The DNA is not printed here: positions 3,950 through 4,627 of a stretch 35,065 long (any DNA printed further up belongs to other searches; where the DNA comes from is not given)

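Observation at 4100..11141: Four paralogous VirB2-like modules sharing a conserved cysteine signature (N-proximal Cys plus C-terminal CYxC-x8-C)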

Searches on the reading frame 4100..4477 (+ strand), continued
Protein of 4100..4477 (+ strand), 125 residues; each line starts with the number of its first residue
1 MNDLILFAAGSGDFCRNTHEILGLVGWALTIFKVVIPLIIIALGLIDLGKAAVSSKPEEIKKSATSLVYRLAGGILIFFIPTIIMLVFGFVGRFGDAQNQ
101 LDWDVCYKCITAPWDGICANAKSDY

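Call 30: predict_structure(alignment_id=A3)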
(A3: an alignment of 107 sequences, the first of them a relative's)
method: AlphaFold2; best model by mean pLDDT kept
length: 125 residues; sequences in the alignment: 107
mean_pLDDT: 84.0   pTM: 0.63
mean pLDDT of the five models: 84.0, 81.8, 81.5, 79.8, 79.3
residues with pLDDT >= 90: 61; 70-90: 46; 50-70: 12; < 50: 6
segments of 3 or more residues with pLDDT < 50: 1-6
pLDDT, mean of each block of 10 residues (from residue 1): 49 81 91 92 93 92 93 90 81 70 87 91 80
secondary structure, 60 per line:
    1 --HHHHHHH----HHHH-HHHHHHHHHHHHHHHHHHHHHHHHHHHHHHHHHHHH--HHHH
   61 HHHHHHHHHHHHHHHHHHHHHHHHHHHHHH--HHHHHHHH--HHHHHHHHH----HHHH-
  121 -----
elements in order: H3-9 H14-17 H19-54 H57-90 H93-100 H103-111 H116-119

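Call 34: fold_search(model_id=the predicted structure, library=pdb)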
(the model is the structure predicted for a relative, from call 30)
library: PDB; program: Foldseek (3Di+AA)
matches with E <= 10: 103; with E <= 0.001: 0
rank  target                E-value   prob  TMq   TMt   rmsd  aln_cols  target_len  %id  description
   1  3ihu_A                1.9e+00  0.25  0.32  0.20  15.5       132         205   12  Crystal structure of DNA binding protein (YP_298823.1) from Ralstonia eutropha JMP134 at 1.92 A resolution (released 2009-08-11)
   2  9qgy_G                2.4e+00  0.72  0.46  0.20   5.1        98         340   10  Structure of the YbjP lipoprotein bound to the MacAB-TolC tripartite efflux pump (released 2026-03-25)
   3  8hio_A                2.4e+00  0.12  0.25  0.09  10.3       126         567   15  Cryo-EM structure of the Cas12m2-crRNA binary complex (released 2023-04-12)
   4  7a0g_DDD              2.6e+00  0.06  0.19  0.11  17.9       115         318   14  Structure of the SmhB pore of the tripartite alpha-pore forming toxin, Smh, from Serratia marcescens. (released 2021-03-31)
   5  5jje_B                2.8e+00  0.63  0.32  0.57   4.8        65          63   20  Structure of the SRII/HtrII Complex in I212121 space group ("U" shape) (released 2017-02-15)
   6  9k49_D                3.2e+00  0.25  0.39  0.25  12.2       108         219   18  Cryo-EM structure of inner membrane TolQRA complex in CYMAL-6-Neopentyl Glycol detergent micelles (released 2025-07-09)
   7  1h2s_B                3.4e+00  0.72  0.33  0.61   3.4        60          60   18  Molecular basis of transmenbrane signalling by sensory rhodopsin II-transducer complex (released 2002-10-10)
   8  9k49_B                3.4e+00  0.28  0.38  0.25   9.8       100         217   16  Cryo-EM structure of inner membrane TolQRA complex in CYMAL-6-Neopentyl Glycol detergent micelles (released 2025-07-09)
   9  3ihu_B                3.4e+00  0.20  0.32  0.20  16.2       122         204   12  Crystal structure of DNA binding protein (YP_298823.1) from Ralstonia eutropha JMP134 at 1.92 A resolution (released 2009-08-11)
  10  9kpz_C                3.4e+00  0.20  0.37  0.24  12.8       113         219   13  Structure of TolQRA complex at pH 5.4 from E.coli (released 2026-03-04)
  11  9ddm_C                3.6e+00  0.21  0.40  0.25  12.3       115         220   17  E. coli TolAQR conformation I (released 2025-07-09)
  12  8vvi_C                3.6e+00  0.14  0.26  0.31  12.5        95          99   15  Cryo-EM structure of a type II ZorAB complex from Sulfuricurvum kujiense (released 2025-02-05)
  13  2y3d_A                3.9e+00  0.51  0.46  0.51   7.1       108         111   12  Zn-bound form of Cupriavidus metallidurans CH34 CnrXs (released 2011-03-30)
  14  2y3b                  3.9e+00  0.35  0.43  0.47   8.4       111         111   11  Co-bound form of Cupriavidus metallidurans CH34 CnrXs (released 2011-03-30)
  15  1yvw_A                3.9e+00  0.28  0.31  0.41  12.9        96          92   11  Crystal structure of Phosphoribosyl-ATP pyrophosphohydrolase from Bacillus cereus. NESGC target BcR13. (released 2005-03-01)
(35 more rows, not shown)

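Call 40: search_protein_families(library=ncbifam, proteins=[L035:2578-3345:+, L035:4145-5248:+, L035:5269-6174:+, L035:6174-6962:+, L035:7326-7604:+, L035:7613-8107:+, L035:8120-8566:+, L035:8583-9572:+], max_evalue=1)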
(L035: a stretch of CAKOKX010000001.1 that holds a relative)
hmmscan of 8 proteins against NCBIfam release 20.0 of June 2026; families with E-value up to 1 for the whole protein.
L035:2578-3345:+ (255 aa): 2 families
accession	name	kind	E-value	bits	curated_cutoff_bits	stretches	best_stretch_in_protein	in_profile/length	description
TIGR03177.1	pilus_cpaB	equivalog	6.2e-10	38.7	71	1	21-183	6-176/262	Flp pilus assembly protein CpaB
TIGR03170.1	flgA_cterm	equivalog_domain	0.0088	16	54.65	1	45-109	13-74/137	flagellar basal body P-ring formation chaperone FlgA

L035:4145-5248:+ (367 aa): 40 families (the best 25 are shown)
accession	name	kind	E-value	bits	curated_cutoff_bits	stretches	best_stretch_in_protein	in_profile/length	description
TIGR02788.1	VirB11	equivalog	1.6e-33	116.1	249.95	2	115-290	118-296/308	P-type DNA transfer ATPase VirB11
TIGR03819.1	heli_sec_ATPase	hypoth_equivalog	6e-31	107.9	373.15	1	13-260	51-300/340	TadA family conjugal transfer-associated ATPase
TIGR02782.1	TrbB_P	equivalog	1.9e-28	99.6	304.55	1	18-305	15-296/303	P-type conjugative transfer ATPase TrbB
NF058587.1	archaellum_moto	equivalog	6.2e-23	81.3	550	1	11-250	144-386/527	archaellum flagellar ATPase motor FlaI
NF041000.1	ATPase_ComGA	equivalog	1.7e-22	79.7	300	1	86-275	80-260/267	competence type IV pilus ATPase ComGA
NF010425.0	PRK13851.1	equivalog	2.2e-22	79.4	461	1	113-265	134-288/344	type IV secretion system protein VirB11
NF010469.0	PRK13894.1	subfamily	1.1e-19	70.9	508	1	17-305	27-310/320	conjugal transfer ATPase TrbB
NF010475.0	PRK13900.1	equivalog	1.1e-19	70.7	389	1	114-250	133-272/333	type IV secretion system ATPase VirB11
NF010407.0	PRK13833.1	subfamily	1.6e-16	60.7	499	1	23-309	28-307/323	conjugal transfer protein TrbB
TIGR01420.1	pilT_fam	subfamily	2.9e-15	56.4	319.1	1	83-262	75-244/343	PilT/PilU family type 4a pilus ATPase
TIGR02533.1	type_II_gspE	equivalog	1.6e-13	50.2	630.25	1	130-257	232-356/486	type II secretion system ATPase GspE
NF053672.1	bindosome_BasE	exception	2.2e-13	49.8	1000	1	70-312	198-437/512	bindosome assembly system ATPase subunit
TIGR02525.1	plasmid_TraJ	equivalog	3.1e-13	49.4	368.3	1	84-250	98-262/372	plasmid transfer ATPase TraJ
NF007755.0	PRK10436.1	equivalog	1.9e-12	46.6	617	1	129-259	207-334/465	type II secretion system protein GspE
TIGR02538.1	type_IV_pilB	equivalog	3.8e-12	45.6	675.65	1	126-258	301-430/564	type IV-A pilus assembly ATPase PilB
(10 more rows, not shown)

L035:5269-6174:+ (301 aa): 2 families
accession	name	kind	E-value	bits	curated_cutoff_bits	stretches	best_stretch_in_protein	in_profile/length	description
NF033491.1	BA3454_fam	equivalog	0.025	14.2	40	0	125-141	14-30/43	BA3454 family stress response protein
NF045516.2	SepX_GlpR_1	exception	0.32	10.8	160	1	64-112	185-232/293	divisome protein SepX/GlpR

L035:6174-6962:+ (262 aa): 0 families

L035:7326-7604:+ (92 aa): 0 families

L035:7613-8107:+ (164 aa): 0 families

L035:8120-8566:+ (148 aa): 0 families

L035:8583-9572:+ (329 aa): 0 families

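Call 77: search_dna_similar(query=window:4100-4477:+, collection=plasmids, mode=protein, max_evalue=1, max_rows=15)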
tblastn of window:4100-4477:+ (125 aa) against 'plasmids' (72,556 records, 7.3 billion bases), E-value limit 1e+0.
No match.

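Call 81: search_protein_families(library=phrogs, proteins=[window:4100-4477:+], max_evalue=0.1)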
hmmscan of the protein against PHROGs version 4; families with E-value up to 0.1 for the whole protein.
window:4100-4477:+ (125 aa): 1 family
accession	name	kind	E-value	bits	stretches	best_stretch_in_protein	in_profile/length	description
phrog_27677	-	unknown function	0.099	13.9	1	21-50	7-36/71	-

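Call 95: search_protein_families(library=pfam, alignment_id=A7, max_evalue=1)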
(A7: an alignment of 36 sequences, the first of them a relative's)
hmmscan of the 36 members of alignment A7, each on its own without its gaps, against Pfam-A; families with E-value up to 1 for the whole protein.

A. member 1, L038:729-1625:+ (298 aa): 3 families
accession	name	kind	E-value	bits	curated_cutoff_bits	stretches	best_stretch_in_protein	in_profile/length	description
PF00487.30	FA_desaturase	-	0.021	15.1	29.7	1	38-114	110-183/253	Fatty acid desaturase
PF11337.13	DUF3139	-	0.13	13.3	27.3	1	4-39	8-44/83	Protein of unknown function (DUF3139)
PF11992.13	TgpA_N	-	0.53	9.7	30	1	60-104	98-142/333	TgpA N-terminal domain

B. families by the number of members that match (of 36 scanned): 43 families (the first 25 are shown)
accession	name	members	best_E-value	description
PF05038.18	Cytochrom_B558a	7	0.00027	Cytochrome Cytochrome b558 alpha-subunit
PF00487.30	FA_desaturase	7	0.021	Fatty acid desaturase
PF10423.15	AMNp_N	6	0.039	Bacterial AMP nucleoside phosphorylase N-terminus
PF23864.1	DUF7222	4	0.0033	Domain of unknown function (DUF7222)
PF06364.17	DUF1068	3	0.0072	Protein of unknown function (DUF1068)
PF09451.16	ATG27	3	0.15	Autophagy-related protein 27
PF20990.2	DUF2207_C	3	0.32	Predicted membrane protein (DUF2207) C-terminal domain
PF00584.25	SecE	2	0.019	SecE/Sec61-gamma subunits of protein translocation complex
PF14967.11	FAM70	2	0.048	FAM70 protein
PF18181.6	SLATT_1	2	0.059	SMODS and SLOG-associating 2TM effector domain 1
PF03241.18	HpaB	2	0.082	4-hydroxyphenylacetate 3-hydroxylase C terminal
PF03597.20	FixS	2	0.11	Cytochrome oxidase maturation protein cbb3-type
PF17500.7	CKI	2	0.16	Colicin-K immunity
PF11120.13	CBP_BcsF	2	0.27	Cellulose biosynthesis protein BcsF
PF07910.19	Peptidase_C78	1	0.0052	Peptidase family C78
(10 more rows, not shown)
